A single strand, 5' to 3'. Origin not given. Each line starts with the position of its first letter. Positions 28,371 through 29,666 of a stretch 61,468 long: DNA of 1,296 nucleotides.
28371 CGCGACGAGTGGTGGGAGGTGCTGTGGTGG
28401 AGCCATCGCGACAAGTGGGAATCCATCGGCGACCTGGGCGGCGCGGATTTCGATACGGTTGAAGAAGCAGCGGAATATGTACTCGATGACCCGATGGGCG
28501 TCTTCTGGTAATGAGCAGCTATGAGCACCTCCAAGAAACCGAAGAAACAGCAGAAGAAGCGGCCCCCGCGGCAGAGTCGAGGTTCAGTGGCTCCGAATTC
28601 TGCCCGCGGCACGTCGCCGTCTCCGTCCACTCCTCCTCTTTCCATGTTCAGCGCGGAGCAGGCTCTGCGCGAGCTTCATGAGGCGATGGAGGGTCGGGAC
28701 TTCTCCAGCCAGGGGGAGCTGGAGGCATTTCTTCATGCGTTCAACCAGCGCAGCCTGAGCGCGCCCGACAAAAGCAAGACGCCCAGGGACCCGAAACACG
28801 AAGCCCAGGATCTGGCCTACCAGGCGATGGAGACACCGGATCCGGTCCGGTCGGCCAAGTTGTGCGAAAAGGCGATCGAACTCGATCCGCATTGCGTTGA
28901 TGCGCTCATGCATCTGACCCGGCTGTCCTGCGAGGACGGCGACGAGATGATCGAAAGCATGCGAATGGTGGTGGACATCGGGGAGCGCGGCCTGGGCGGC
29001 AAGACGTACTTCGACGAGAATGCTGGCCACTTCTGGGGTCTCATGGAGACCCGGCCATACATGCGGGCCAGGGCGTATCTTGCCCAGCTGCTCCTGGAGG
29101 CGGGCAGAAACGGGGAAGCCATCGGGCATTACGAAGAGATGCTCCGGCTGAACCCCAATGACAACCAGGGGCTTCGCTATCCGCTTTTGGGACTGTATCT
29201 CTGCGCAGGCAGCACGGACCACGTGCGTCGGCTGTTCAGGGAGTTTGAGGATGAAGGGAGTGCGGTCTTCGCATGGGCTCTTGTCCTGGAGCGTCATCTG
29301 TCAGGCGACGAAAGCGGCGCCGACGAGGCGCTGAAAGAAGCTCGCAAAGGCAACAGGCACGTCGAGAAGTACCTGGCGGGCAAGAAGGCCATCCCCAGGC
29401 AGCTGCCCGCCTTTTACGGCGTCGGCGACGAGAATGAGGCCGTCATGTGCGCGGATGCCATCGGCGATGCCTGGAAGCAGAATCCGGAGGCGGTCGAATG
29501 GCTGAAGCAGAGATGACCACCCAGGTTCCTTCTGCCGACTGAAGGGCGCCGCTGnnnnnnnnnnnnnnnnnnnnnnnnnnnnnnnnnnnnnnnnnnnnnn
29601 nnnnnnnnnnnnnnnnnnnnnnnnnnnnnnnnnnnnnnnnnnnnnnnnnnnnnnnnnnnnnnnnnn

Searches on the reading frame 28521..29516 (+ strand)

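Call 78: search_protein_families(library=pfam, proteins=[window:28521-29516:+], max_evalue=0.001)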
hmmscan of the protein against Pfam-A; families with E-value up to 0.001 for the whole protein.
window:28521-29516:+ (331 aa): 5 families
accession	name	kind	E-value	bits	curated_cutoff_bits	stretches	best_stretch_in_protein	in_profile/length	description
PF00515.34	TPR_1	-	2.7e-06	27.4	27.8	0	183-214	3-34/34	Tetratricopeptide repeat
PF13428.12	TPR_14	-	2.8e-06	27.9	23.5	1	182-216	2-36/44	Tetratricopeptide repeat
PF14559.12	TPR_19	-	1.3e-05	25.8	25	0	191-231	1-40/68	Tetratricopeptide repeat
PF13432.12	TPR_16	-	5.8e-05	23.9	32.7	0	180-214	30-64/65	Tetratricopeptide repeat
PF07719.23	TPR_2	-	0.0001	22.6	27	1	185-214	5-34/34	Tetratricopeptide repeat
